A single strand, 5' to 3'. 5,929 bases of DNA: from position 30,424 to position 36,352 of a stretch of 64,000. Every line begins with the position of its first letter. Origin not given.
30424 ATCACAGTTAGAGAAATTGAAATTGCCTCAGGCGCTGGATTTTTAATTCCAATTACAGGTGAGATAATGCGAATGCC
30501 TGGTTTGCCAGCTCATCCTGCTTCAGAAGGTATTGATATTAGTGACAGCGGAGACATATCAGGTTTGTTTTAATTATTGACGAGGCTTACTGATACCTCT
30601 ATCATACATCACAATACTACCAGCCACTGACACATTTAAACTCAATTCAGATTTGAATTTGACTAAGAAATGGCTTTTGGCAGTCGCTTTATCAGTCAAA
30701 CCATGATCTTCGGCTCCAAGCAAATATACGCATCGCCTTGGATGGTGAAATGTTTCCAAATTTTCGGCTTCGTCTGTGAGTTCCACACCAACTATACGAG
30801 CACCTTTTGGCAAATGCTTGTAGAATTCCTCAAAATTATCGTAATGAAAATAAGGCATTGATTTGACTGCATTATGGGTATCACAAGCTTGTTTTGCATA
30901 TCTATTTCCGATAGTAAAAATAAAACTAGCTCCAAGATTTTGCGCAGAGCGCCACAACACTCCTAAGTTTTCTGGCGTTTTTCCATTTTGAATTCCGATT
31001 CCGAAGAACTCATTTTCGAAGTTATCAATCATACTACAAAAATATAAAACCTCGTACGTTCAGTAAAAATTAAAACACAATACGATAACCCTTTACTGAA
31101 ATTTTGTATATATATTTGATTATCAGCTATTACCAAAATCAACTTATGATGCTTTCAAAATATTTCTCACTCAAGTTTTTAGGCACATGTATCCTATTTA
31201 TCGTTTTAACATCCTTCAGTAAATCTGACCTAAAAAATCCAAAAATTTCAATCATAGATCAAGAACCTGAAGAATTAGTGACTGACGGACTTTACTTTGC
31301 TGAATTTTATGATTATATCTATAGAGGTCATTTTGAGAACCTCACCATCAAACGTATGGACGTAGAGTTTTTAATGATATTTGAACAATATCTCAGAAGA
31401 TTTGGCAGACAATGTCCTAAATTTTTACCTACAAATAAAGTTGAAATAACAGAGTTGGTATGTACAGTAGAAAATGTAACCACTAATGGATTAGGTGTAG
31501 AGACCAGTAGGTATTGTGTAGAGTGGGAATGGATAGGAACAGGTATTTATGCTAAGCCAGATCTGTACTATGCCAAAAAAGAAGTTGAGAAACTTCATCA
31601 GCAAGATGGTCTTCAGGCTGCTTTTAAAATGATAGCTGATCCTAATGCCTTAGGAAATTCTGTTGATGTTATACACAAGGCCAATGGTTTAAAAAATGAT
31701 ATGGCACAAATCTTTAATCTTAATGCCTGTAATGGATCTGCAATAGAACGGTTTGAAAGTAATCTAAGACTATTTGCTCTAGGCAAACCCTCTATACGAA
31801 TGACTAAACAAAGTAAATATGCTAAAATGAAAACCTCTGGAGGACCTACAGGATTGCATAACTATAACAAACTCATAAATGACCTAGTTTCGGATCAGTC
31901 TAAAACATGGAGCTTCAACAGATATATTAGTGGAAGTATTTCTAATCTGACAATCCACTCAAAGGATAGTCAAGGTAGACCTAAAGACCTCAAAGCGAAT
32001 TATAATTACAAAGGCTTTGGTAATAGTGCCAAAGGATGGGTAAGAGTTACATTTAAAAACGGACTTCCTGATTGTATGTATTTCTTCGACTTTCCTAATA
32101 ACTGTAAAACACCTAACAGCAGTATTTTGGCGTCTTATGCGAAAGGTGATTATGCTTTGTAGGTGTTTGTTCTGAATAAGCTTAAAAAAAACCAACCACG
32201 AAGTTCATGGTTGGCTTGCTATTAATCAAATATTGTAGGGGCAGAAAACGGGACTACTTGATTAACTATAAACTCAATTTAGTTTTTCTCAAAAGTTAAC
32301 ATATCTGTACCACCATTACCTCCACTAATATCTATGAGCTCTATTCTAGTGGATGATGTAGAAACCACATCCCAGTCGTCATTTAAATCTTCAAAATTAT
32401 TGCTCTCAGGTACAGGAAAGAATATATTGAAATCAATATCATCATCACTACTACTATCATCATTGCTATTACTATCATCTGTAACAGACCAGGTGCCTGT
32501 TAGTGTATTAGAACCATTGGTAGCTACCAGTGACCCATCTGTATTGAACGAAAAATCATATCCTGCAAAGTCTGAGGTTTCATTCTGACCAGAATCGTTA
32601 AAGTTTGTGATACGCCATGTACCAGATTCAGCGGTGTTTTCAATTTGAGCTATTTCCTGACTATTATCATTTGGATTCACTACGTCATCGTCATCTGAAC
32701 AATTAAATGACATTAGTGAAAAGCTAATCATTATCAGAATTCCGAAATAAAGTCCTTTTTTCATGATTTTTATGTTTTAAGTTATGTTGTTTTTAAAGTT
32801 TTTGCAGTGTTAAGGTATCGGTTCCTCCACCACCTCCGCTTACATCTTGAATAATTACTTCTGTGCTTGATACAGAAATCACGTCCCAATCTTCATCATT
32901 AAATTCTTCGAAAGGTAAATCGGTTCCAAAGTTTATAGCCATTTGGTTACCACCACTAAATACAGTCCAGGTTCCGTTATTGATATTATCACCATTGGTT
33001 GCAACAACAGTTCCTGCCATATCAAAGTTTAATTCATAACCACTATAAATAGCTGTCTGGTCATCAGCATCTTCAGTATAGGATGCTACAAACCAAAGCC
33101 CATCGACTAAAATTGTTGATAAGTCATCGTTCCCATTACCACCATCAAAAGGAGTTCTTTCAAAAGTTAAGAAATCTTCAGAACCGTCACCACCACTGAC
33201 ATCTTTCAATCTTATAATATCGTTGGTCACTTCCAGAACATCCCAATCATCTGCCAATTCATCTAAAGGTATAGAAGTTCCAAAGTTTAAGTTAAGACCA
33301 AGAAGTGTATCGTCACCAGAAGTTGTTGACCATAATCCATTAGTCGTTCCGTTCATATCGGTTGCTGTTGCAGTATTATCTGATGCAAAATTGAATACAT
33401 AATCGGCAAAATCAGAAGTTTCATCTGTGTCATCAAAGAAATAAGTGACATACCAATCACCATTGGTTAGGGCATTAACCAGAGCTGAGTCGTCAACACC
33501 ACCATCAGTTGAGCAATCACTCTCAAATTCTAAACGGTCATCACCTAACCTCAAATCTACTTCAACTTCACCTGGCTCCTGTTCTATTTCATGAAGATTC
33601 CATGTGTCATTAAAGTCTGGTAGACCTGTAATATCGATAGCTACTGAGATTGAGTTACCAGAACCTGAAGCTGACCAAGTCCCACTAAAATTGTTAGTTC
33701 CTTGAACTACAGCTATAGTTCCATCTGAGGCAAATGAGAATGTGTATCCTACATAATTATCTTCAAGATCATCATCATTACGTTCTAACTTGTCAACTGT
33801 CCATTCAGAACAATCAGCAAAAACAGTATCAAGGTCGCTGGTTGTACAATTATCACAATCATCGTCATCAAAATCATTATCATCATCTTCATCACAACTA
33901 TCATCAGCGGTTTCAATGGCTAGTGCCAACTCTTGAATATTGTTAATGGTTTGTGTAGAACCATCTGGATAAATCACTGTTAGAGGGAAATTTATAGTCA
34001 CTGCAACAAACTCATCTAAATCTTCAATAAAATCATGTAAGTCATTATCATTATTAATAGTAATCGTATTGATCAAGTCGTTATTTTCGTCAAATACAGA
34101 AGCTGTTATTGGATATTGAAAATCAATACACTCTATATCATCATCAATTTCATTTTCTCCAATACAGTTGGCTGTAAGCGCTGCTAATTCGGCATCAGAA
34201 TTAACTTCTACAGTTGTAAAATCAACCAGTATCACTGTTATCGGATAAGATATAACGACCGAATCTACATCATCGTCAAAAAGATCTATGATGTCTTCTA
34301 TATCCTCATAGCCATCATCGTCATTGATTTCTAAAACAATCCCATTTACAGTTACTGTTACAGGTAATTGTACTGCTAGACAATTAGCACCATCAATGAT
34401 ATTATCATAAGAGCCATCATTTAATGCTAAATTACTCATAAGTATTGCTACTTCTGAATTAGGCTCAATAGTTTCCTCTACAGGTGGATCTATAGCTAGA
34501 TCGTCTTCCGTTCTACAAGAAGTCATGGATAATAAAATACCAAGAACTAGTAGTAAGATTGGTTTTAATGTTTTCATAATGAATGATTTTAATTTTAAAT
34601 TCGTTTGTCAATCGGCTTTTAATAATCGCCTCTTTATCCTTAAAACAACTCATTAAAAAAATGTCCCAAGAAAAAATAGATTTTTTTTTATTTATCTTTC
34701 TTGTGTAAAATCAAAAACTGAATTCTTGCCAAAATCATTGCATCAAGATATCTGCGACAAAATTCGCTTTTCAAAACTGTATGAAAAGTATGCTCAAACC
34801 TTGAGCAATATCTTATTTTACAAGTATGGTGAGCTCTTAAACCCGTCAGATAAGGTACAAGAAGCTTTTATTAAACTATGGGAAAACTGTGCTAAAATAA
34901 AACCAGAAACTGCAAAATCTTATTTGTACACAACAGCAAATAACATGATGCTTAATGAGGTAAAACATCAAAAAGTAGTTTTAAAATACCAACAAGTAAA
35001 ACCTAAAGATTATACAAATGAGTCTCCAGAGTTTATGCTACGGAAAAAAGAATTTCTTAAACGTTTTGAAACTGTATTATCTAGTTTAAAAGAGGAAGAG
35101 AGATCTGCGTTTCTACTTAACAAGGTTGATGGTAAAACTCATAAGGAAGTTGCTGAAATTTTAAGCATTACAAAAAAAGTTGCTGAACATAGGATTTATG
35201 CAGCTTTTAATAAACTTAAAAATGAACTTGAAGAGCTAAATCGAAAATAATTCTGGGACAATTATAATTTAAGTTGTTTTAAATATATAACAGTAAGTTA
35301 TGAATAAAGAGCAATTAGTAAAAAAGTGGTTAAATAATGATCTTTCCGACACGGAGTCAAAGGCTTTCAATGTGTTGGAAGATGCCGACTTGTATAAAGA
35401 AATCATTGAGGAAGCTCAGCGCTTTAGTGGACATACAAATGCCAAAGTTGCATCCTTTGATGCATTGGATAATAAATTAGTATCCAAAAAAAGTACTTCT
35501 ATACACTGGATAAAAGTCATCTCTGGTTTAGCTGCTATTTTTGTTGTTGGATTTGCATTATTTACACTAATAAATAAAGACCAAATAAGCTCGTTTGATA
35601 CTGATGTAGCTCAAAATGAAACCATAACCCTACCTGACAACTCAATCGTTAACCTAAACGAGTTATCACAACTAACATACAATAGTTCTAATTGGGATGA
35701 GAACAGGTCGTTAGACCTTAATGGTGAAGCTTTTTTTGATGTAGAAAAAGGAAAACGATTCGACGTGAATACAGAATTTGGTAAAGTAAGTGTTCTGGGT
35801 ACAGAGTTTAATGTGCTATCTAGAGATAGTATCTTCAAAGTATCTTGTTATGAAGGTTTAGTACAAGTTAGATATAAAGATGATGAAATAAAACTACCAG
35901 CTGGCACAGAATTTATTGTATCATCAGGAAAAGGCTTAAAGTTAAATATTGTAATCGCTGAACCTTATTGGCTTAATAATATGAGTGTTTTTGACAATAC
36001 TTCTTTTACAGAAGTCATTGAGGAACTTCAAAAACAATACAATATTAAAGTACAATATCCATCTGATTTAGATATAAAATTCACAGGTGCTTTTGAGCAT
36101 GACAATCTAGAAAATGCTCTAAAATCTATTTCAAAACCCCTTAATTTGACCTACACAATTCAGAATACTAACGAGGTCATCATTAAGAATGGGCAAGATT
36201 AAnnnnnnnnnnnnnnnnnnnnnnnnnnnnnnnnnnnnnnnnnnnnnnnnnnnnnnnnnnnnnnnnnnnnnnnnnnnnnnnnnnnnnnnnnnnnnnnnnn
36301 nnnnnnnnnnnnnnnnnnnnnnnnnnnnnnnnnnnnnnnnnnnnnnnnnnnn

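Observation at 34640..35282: Twin identical ECF-type promoter sites link the sigma/FecR/TBDR module to the divergent lipoprotein operon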

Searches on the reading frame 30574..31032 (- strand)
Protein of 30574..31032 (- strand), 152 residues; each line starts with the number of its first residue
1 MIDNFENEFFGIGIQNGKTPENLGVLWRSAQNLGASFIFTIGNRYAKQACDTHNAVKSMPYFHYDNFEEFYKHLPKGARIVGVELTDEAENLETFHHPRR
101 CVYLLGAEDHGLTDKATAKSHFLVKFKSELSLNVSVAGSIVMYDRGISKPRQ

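Call 6: search_protein_families(library=pfam, proteins=[window:30574-31032:-], max_evalue=0.01)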
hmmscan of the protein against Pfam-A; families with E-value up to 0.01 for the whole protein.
window:30574-31032:- (152 aa): 1 family
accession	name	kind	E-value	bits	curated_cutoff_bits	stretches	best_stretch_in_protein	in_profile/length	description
PF00588.24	SpoU_methylase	-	6.3e-20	72.2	29.7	1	15-143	7-142/142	SpoU rRNA Methylase family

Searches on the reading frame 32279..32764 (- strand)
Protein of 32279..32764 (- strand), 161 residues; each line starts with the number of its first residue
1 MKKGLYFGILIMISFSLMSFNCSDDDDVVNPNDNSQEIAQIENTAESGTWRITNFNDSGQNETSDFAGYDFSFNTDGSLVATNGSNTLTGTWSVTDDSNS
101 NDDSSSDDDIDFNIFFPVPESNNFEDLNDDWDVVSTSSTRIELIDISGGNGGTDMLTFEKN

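Call 6: search_protein_families(library=pfam, proteins=[window:32279-32764:-], max_evalue=0.01)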
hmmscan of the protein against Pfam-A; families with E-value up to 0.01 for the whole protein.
window:32279-32764:- (161 aa): 1 family
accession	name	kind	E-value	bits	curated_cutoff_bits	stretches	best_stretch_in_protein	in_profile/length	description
PF03724.22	META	-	0.0054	17.2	24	1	44-97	3-53/109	META domain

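Call 23: search_protein_families(library=ncbifam, proteins=[window:32279-32764:-], max_evalue=0.1)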
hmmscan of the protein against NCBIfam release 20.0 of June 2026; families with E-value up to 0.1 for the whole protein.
window:32279-32764:- (161 aa): 3 families
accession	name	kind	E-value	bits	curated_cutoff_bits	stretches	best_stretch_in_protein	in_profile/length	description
NF053773.1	BSAP5i_fam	equivalog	1.9e-06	28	150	1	6-40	3-37/135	BSAP-5i family immunity protein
NF053838.1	hit_Bd0108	equivalog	0.039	14.5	40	1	1-43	1-44/94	predatory lifecycle switch protein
NF033553.1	MerP_Gpos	exception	0.051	13.4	110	1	7-54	6-53/112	mercury resistance system substrate-binding protein MerP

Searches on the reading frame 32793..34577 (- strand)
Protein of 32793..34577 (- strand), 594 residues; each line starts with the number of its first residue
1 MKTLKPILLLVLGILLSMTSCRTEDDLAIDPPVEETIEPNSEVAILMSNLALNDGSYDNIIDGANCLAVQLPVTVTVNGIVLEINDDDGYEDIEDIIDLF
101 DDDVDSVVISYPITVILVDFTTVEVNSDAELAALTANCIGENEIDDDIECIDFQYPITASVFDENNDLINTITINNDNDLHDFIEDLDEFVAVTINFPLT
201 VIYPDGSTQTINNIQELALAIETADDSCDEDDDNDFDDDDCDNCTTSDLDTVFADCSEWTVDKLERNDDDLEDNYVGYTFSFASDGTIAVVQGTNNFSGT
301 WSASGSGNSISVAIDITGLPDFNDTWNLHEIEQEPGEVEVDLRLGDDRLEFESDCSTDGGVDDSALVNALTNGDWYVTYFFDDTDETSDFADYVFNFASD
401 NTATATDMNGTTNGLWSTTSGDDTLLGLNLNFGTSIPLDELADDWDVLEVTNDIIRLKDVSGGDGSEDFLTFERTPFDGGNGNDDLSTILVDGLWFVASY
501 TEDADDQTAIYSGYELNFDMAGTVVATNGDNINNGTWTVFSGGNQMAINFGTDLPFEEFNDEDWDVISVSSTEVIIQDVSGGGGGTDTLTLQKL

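Call 6: search_protein_families(library=pfam, proteins=[window:32793-34577:-], max_evalue=0.01)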
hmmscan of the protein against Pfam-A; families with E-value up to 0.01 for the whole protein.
window:32793-34577:- (594 aa): 1 family
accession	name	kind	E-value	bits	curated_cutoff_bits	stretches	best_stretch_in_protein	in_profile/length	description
PF03724.22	META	-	0.00061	20.2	24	0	258-306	8-53/109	META domain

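Call 23: search_protein_families(library=ncbifam, proteins=[window:32793-34577:-], max_evalue=0.1)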
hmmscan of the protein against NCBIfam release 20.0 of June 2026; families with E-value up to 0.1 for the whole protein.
window:32793-34577:- (594 aa): 2 families
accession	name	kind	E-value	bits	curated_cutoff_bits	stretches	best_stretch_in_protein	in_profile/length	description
NF038186.1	YPDG_rpt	domain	0.053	14.5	40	0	193-212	74-93/98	YPDG domain-containing protein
NF053582.1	motif_MiiA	domain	0.061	13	24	1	200-211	10-21/27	MiiA motif-containing surface protein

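Call 29: find_homologous_proteins(query=window:32793-34577:-)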
Query window:32793-34577:- (594 aa): 1500 proteins with E <= 0.001 among 8000 candidates; the best 120 are listed.
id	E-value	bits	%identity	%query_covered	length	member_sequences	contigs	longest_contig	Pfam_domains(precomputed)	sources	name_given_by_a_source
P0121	0.0e+0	1295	100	100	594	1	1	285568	-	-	-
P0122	0.0e+0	1277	74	100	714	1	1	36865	-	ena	-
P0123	0.0e+0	1262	72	100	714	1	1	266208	-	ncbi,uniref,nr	ncbi:hypothetical protein [Psychroserpens sp.]|uniref:hypothetical protein n=1 Tax=Psychroserpens sp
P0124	0.0e+0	1247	71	100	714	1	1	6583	-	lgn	-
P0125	0.0e+0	1242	71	100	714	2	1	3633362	-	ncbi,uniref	ncbi:hypothetical protein [Winogradskyella sp. MIT101101]|uniref:hypothetical protein n=1 Tax=Winogr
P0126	0.0e+0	1221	71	100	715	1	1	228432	-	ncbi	-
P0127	0.0e+0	1131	87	100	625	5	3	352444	-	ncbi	-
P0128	0.0e+0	1126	87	100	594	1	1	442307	-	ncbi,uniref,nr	ncbi:hypothetical protein [Psychroserpens luteolus]|uniref:hypothetical protein n=1 Tax=Psychroserpe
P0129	0.0e+0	1109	84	100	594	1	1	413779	-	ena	-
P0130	0.0e+0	1101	84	100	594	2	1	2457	-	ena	-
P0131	0.0e+0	1101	83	100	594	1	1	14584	-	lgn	-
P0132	0.0e+0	1099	67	94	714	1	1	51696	-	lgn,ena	-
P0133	0.0e+0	1098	84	100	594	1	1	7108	-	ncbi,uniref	ncbi:hypothetical protein [Hyunsoonleella rubra]|uniref:Lipocalin-like domain-containing protein n=1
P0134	0.0e+0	1096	84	100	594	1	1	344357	PF03724.23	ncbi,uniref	ncbi:hypothetical protein [Winogradskyella sp. PE311]|uniref:hypothetical protein n=1 Tax=Winogradsk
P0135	0.0e+0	1093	84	100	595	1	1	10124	-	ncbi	-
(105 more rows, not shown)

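Call 75: search_solved_structures(query=window:32793-34577:-, max_evalue=1)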
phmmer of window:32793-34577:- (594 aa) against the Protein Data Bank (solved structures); distinct sequences matched with E-value up to 1: 1.
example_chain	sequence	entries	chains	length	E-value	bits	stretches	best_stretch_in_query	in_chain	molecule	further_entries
2lml_A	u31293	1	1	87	0.53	12.2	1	151-221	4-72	Putative acyl carrier protein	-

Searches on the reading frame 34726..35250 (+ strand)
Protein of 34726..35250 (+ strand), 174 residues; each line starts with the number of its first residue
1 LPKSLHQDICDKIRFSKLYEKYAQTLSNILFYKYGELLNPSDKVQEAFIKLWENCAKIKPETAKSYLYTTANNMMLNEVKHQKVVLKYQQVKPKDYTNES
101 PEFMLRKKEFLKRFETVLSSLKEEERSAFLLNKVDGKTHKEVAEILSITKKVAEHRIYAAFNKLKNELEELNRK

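Call 6: search_protein_families(library=pfam, proteins=[window:34726-35250:+], max_evalue=0.01)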
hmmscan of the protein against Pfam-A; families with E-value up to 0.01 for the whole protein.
window:34726-35250:+ (174 aa): 4 families
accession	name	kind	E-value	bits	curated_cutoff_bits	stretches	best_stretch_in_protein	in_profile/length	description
PF08281.18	Sigma70_r4_2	-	1.5e-10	41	25.7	1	113-164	3-54/54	Sigma-70, region 4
PF04542.20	Sigma70_r2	-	1.1e-09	38.4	24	1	18-83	1-69/71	Sigma-70 region 2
PF04545.22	Sigma70_r4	-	2.3e-05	24.3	24.1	1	117-165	1-49/50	Sigma-70, region 4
PF22233.2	PhyR_sigma-like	-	0.00014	22.1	27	1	118-161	1-44/50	Response regulator PhyR, sigma-like domain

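Call 23: search_protein_families(library=ncbifam, proteins=[window:34726-35250:+], max_evalue=0.1)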
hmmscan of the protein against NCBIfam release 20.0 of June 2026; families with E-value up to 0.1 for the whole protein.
window:34726-35250:+ (174 aa): 87 families (the best 25 are shown)
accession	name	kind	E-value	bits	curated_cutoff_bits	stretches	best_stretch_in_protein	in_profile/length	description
TIGR02985.1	Sig70_bacteroi1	subfamily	6.3e-24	85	126.4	1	14-168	2-162/162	RNA polymerase sigma-70 factor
TIGR02937.1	sigma70-ECF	superfamily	1.2e-20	73.8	42.9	1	15-168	3-165/165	sigma-70 family RNA polymerase sigma factor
NF009179.0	PRK12527.1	equivalog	3.7e-16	59.6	162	1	20-166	2-151/159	RNA polymerase sigma factor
NF058625.1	sigma_PG0214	equivalog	7.3e-15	55.1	130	1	41-173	32-166/170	GFO_1088 family ECF-type sigma factor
TIGR02959.1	SigZ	equivalog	5.9e-13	49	168.65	1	20-170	2-150/170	RNA polymerase sigma factor SigZ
NF009171.0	PRK12518.1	equivalog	1.4e-12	47.8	208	1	11-169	25-185/191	RNA polymerase sigma factor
NF007227.0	PRK09645.1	subfamily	4e-12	46.4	202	1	11-172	11-174/177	sigma-70 family RNA polymerase sigma factor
NF041727.1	ECF_sigma_FecI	equivalog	6.6e-12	45.7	260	1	12-149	10-149/169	ferric citrate uptake sigma factor FecI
NF009166.1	PRK12513.1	equivalog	7.8e-12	45.3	206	1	11-171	20-189/193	RNA polymerase sigma factor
TIGR02950.1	SigM_subfam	subfamily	1.7e-11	44.2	147.95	1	17-168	4-158/159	RNA polymerase sigma factor, SigM family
NF004113.0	PRK05602.1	equivalog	4.2e-11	42.8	208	1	42-172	74-205/211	RNA polymerase sigma factor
TIGR02952.1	Sig70_famx2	equivalog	4.3e-11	43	206.45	1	13-167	11-169/170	ECF subfamily RNA polymerase sigma factor, BldN family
NF010500.0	PRK13919.1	subfamily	5.3e-11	43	226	1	14-170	24-185/186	putative RNA polymerase sigma E protein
NF007215.0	PRK09637.1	equivalog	7e-11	42.5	212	1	15-170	3-156/181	RNA polymerase sigma factor SigZ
NF007232.0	PRK09651.1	subfamily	7e-11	42.5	185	1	10-149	8-149/173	RNA polymerase sigma factor FecI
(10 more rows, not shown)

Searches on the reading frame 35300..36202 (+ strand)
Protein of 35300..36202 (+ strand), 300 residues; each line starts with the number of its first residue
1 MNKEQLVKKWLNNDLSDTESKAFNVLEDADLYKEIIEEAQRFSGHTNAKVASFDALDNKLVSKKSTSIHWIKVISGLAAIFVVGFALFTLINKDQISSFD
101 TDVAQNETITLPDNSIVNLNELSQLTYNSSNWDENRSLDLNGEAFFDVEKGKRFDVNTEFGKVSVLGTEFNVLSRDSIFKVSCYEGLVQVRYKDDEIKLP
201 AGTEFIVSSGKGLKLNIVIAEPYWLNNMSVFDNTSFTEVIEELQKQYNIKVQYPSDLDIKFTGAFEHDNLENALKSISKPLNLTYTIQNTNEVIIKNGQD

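Call 6: search_protein_families(library=pfam, proteins=[window:35300-36202:+], max_evalue=0.01)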
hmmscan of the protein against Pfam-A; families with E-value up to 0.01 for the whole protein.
window:35300-36202:+ (300 aa): 2 families
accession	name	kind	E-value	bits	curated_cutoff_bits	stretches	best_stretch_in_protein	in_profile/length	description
PF04773.18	FecR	-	1.9e-17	63.9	24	1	101-188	5-96/97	FecR protein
PF16344.10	FecR_C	-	1.6e-14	54.1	24.4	1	230-294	3-69/70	FecR, C-terminal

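Call 23: search_protein_families(library=ncbifam, proteins=[window:35300-36202:+], max_evalue=0.1)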
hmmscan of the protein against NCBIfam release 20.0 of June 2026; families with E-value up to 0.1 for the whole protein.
window:35300-36202:+ (300 aa): 3 families
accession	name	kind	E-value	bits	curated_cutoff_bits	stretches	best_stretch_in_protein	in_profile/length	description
NF007296.1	PRK09774.1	equivalog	1.3e-06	27.8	385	1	101-283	109-298/313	ferric citrate uptake sigma factor regulator FecR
NF047849.1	Lsa33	exception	0.006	15.8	420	1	97-198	69-172/310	surface adhesin Lsa33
TIGR02856.1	spore_yqfC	equivalog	0.076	12.9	77.8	0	180-222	31-71/85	sporulation protein YqfC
